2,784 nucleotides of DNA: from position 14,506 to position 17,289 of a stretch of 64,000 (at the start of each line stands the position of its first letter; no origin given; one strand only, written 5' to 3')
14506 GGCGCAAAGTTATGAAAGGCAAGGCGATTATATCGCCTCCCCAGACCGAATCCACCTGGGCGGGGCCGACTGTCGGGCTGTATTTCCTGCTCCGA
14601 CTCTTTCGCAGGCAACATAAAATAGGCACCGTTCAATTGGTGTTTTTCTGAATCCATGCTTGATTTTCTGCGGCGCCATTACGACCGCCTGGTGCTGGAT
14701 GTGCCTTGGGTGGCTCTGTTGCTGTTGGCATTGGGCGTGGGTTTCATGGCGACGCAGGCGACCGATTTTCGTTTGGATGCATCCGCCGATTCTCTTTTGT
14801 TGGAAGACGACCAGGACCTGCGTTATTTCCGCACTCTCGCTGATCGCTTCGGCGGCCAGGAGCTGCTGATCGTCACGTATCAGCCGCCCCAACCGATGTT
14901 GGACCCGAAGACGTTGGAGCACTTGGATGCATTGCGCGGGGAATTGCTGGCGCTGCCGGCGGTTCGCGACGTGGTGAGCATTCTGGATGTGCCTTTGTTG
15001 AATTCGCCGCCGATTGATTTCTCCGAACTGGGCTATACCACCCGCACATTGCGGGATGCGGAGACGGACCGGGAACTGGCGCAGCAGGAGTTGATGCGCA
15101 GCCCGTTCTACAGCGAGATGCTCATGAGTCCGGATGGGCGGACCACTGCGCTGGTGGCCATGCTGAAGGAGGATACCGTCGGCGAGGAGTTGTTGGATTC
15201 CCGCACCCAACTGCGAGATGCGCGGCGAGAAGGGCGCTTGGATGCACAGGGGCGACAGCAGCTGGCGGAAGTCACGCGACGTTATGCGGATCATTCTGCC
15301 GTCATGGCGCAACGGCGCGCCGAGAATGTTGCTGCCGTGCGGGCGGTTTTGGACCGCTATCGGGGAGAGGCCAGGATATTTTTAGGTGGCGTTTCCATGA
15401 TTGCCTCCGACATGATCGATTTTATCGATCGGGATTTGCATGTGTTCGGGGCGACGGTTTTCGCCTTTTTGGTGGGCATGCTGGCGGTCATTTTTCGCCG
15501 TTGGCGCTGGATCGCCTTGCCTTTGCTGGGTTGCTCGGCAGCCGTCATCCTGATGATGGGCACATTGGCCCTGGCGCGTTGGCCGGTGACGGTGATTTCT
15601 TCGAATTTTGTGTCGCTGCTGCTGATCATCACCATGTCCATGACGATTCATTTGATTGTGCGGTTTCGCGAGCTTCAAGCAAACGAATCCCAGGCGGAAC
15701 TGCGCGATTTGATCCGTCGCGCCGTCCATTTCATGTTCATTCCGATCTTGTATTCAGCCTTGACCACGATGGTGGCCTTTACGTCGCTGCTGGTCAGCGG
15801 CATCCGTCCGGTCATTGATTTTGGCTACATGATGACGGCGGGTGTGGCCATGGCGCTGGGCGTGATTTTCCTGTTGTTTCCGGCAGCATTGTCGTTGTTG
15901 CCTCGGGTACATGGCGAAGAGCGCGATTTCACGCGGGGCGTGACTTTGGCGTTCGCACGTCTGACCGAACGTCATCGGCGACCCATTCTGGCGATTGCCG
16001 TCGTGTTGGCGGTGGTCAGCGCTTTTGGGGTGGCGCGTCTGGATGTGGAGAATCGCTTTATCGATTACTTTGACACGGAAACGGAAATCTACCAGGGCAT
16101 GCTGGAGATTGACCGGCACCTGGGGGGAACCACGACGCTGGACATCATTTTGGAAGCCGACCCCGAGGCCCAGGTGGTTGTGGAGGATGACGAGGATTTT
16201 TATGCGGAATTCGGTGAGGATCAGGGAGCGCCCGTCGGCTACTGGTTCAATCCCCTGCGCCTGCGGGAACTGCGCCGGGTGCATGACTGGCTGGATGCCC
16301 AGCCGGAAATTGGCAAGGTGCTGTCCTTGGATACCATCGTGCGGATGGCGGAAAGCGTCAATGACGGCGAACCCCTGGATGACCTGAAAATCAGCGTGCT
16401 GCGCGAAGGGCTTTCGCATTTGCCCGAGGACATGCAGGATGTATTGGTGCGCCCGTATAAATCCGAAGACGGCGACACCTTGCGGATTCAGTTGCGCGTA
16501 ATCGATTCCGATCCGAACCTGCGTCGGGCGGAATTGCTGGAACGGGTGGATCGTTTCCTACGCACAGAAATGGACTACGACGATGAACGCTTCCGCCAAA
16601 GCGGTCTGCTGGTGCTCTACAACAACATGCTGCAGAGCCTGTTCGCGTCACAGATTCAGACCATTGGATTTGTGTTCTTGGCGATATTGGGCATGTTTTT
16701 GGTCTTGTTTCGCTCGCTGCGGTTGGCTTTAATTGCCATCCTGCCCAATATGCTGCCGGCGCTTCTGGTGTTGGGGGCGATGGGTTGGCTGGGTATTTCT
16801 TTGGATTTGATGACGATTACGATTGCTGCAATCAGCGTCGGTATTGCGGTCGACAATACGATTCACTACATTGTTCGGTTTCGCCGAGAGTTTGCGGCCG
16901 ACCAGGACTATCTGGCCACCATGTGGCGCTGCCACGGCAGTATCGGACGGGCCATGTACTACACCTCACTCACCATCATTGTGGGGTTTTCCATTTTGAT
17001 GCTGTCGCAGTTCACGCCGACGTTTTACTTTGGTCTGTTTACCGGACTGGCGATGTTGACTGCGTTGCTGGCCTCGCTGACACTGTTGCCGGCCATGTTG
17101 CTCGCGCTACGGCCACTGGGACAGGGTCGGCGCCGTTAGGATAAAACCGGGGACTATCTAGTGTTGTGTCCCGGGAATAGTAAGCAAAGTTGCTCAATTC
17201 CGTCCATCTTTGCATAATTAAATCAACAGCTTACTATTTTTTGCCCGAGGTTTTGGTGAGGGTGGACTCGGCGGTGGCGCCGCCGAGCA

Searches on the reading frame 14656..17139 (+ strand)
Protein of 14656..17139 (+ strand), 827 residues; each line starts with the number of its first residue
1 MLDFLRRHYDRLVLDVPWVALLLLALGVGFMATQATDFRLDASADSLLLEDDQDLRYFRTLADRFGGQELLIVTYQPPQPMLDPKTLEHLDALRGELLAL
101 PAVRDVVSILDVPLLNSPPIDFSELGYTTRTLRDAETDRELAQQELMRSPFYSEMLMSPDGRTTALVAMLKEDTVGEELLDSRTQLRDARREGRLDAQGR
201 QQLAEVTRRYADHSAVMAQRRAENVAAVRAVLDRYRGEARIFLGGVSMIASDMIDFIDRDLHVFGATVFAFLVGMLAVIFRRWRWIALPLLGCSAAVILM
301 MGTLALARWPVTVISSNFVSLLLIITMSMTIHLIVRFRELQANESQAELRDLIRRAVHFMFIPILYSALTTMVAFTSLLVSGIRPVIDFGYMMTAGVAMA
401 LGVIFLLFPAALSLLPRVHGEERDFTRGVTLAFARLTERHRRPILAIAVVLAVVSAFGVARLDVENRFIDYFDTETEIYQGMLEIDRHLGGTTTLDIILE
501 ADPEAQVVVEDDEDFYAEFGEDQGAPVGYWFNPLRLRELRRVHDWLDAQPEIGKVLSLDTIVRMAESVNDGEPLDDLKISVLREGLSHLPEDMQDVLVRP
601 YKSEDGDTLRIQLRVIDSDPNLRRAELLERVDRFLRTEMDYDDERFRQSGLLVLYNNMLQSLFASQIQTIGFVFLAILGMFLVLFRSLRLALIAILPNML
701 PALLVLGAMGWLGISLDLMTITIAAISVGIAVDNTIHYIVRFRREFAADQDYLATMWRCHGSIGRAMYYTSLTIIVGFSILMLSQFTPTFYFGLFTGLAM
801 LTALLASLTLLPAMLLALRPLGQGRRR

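Call 61: search_protein_families(library=pfam, proteins=[window:14656-17139:+], max_evalue=0.00001)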
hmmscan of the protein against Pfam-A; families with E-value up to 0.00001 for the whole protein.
window:14656-17139:+ (827 aa): 1 family
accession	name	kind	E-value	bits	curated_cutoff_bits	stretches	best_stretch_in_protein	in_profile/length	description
PF03176.21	MMPL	-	7.1e-28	98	20.5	2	602-817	81-301/333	MMPL family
